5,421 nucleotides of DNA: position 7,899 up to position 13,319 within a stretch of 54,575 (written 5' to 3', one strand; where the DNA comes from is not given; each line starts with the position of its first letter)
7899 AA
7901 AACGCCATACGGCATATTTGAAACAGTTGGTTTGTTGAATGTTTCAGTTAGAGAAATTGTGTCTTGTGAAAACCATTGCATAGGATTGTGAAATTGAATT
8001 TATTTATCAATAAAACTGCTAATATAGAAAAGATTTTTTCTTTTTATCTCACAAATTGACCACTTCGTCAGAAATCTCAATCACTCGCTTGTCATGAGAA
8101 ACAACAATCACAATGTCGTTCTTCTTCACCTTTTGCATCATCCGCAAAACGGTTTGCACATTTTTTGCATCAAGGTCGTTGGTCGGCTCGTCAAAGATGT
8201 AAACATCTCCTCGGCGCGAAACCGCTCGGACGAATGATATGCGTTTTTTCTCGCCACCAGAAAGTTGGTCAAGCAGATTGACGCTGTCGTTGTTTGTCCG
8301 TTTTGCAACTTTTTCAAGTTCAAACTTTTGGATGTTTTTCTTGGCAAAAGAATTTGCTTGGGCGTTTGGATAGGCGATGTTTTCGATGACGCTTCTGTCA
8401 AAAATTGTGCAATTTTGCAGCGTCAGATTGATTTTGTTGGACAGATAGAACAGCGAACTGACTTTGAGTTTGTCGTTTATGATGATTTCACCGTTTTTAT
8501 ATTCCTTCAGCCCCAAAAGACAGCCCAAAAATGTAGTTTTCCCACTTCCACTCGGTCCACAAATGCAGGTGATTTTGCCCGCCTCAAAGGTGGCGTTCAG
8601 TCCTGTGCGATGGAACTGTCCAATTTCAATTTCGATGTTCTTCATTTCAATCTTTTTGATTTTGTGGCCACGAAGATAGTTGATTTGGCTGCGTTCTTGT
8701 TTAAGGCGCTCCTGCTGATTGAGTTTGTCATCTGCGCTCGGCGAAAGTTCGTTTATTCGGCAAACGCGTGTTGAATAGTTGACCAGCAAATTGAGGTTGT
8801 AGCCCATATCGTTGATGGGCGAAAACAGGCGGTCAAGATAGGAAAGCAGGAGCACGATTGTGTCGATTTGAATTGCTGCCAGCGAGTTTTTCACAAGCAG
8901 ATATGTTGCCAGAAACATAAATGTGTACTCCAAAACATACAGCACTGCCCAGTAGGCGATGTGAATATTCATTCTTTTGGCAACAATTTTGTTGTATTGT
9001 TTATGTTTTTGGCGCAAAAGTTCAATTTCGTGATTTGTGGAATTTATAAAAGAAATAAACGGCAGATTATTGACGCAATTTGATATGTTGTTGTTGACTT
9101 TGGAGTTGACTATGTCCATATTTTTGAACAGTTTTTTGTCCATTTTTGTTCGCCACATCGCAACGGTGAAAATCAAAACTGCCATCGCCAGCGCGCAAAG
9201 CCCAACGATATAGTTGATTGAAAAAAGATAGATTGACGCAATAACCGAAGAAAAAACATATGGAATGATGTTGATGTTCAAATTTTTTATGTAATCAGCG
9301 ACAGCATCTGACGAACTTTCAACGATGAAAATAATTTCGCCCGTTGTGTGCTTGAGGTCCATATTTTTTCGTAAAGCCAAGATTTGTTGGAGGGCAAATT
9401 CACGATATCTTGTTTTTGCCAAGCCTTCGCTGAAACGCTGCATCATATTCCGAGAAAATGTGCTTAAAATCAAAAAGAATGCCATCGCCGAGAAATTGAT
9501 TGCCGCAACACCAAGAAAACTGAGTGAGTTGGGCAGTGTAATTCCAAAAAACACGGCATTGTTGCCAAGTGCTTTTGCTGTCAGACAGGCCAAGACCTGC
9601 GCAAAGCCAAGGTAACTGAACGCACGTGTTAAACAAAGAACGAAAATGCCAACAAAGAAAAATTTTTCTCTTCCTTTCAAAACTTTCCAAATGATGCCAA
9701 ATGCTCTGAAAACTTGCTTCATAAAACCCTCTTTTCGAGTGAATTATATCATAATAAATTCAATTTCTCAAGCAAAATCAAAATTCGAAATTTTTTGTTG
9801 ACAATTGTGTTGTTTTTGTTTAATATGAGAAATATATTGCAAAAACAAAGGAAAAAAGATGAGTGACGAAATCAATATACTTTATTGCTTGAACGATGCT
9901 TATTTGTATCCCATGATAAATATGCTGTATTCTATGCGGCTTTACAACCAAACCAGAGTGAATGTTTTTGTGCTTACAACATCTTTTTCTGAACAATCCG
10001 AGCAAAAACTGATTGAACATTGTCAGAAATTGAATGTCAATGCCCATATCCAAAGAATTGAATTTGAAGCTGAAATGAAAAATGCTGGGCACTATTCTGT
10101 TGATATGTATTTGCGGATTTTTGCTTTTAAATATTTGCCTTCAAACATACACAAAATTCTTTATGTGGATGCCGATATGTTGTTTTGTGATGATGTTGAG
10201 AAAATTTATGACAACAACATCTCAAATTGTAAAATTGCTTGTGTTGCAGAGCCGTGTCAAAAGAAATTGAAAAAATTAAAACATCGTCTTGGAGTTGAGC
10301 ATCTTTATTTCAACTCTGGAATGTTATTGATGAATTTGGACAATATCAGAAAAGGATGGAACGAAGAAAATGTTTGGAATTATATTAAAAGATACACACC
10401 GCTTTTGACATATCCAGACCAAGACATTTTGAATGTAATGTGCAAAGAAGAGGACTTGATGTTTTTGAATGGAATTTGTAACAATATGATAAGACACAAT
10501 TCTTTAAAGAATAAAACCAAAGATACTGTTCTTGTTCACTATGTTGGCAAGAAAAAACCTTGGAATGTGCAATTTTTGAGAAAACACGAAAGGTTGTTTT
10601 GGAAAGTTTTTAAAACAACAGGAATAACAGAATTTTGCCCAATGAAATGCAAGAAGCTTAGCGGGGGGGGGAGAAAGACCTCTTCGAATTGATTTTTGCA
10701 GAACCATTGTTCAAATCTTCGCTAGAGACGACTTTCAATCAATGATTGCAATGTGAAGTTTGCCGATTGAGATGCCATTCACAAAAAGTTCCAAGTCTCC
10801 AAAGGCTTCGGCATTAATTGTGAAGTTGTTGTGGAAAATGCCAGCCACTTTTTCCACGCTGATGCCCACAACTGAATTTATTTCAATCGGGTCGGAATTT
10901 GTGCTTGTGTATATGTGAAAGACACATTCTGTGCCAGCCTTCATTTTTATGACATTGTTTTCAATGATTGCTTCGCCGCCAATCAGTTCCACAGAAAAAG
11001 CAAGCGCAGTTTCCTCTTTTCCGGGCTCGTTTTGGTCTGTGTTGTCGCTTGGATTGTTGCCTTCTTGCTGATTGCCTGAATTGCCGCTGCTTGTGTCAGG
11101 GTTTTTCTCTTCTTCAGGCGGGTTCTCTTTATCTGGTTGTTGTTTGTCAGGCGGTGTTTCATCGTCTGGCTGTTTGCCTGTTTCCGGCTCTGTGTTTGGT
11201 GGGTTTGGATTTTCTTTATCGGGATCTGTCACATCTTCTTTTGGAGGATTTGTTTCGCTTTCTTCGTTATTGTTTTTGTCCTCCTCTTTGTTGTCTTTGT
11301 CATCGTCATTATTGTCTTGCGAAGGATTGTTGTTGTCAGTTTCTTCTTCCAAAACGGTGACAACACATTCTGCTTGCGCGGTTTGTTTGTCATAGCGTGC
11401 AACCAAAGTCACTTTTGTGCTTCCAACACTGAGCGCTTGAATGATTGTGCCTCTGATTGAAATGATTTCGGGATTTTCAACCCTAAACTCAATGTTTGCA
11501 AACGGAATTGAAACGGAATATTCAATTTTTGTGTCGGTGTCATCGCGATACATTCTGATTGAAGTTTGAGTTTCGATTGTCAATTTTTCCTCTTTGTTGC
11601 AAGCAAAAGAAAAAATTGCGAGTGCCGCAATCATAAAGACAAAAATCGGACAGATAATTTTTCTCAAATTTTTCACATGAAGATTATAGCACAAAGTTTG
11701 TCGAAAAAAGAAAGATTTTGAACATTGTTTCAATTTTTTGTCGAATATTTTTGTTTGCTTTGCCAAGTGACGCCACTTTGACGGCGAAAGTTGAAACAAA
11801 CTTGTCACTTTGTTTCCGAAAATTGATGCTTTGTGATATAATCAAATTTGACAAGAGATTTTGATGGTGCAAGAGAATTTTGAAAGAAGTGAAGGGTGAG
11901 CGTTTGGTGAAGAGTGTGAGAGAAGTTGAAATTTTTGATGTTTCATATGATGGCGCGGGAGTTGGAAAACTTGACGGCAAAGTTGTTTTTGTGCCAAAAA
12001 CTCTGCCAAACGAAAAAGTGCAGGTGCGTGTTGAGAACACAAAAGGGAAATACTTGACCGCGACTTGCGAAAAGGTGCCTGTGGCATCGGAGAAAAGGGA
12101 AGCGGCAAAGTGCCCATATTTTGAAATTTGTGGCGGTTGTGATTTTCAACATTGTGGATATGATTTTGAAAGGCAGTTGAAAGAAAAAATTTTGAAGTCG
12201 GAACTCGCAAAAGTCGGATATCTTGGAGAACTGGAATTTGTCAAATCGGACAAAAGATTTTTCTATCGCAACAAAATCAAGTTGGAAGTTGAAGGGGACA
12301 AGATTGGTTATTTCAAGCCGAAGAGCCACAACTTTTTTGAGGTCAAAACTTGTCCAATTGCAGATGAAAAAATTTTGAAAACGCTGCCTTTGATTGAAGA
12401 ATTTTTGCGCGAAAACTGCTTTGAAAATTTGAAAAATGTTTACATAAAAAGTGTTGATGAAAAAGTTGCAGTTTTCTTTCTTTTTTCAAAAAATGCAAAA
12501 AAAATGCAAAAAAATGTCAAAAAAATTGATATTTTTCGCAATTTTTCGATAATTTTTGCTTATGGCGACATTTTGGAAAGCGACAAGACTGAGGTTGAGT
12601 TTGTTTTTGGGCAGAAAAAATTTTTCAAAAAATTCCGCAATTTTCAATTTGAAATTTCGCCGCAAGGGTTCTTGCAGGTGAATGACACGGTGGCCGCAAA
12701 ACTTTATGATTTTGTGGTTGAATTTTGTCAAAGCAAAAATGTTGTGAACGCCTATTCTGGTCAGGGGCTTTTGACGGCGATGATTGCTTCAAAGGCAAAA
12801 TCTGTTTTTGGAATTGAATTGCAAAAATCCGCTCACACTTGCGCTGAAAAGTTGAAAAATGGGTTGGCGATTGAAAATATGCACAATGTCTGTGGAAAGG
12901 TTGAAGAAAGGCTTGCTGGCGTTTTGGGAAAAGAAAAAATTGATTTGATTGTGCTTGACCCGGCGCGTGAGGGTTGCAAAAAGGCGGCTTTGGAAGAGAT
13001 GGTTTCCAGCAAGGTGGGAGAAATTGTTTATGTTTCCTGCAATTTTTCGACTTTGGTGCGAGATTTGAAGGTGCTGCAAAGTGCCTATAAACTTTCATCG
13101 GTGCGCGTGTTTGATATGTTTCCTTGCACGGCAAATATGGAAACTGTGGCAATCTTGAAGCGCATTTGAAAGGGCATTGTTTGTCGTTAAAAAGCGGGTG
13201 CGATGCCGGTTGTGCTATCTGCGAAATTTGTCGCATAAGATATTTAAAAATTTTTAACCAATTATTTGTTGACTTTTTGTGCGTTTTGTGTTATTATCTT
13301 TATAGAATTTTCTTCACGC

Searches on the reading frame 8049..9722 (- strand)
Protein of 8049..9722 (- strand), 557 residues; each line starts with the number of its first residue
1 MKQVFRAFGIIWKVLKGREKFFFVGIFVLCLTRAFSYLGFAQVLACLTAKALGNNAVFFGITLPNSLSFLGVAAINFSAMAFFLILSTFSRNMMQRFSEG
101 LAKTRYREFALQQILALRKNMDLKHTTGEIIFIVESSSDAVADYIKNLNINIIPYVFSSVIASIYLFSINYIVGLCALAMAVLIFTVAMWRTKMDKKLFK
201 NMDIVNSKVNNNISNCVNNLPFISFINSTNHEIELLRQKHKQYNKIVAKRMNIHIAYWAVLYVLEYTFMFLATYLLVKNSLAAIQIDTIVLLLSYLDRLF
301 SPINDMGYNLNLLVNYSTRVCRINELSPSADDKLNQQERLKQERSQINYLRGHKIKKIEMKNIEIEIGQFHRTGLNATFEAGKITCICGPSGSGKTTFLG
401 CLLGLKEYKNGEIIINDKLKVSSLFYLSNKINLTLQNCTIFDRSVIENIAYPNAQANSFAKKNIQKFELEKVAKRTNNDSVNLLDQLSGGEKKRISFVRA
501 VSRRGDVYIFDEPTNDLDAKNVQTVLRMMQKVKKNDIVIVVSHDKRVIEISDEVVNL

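Call 10: search_protein_families(library=pfam, proteins=[window:8049-9722:-])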
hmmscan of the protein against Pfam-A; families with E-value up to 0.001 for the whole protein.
window:8049-9722:- (557 aa): 4 families
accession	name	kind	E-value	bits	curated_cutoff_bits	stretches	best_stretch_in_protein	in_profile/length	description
PF00005.33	ABC_tran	-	3.9e-23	83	25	1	374-515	3-137/137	ABC transporter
PF02463.25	SMC_N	-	5e-12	46.2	40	1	381-556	22-210/220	RecF/RecN/SMC N terminal domain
PF00664.28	ABC_membrane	-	9.8e-11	42.3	28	1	31-301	13-272/274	ABC transporter transmembrane region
PF13304.12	AAA_21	-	4.3e-07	30.7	27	0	384-408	1-25/304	AAA domain, putative AbiEii toxin, Type IV TA system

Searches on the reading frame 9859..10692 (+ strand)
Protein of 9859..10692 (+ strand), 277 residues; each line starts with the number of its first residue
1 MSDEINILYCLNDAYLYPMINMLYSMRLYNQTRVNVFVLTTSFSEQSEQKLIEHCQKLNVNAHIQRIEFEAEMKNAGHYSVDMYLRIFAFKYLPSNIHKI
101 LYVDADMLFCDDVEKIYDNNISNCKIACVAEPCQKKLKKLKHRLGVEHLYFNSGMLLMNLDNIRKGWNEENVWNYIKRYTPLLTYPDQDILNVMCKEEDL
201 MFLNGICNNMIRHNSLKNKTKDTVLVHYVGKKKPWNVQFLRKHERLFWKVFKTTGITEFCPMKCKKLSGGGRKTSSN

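Call 10: search_protein_families(library=pfam, proteins=[window:9859-10692:+])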
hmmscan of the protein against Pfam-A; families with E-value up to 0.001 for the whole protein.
window:9859-10692:+ (277 aa): 2 families
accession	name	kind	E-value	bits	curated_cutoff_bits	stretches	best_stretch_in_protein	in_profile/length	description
PF01501.26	Glyco_transf_8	-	4.4e-32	112.1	24.3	1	6-236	1-250/253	Glycosyl transferase family 8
PF18404.7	Glyco_transf_24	-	0.00017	21.5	25.7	1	20-135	17-133/268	Glucosyltransferase 24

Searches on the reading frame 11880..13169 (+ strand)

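Call 10: search_protein_families(library=pfam, proteins=[window:11880-13169:+])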
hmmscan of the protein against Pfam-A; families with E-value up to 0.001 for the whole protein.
window:11880-13169:+ (429 aa): 2 families
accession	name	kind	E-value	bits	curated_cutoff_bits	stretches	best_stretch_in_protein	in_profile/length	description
PF05958.17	tRNA_U5-meth_tr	-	4.4e-20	72.4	23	1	99-428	7-356/357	tRNA (Uracil-5-)-methyltransferase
PF01938.26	TRAM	-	3.1e-12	46.6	21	1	8-62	2-59/61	TRAM domain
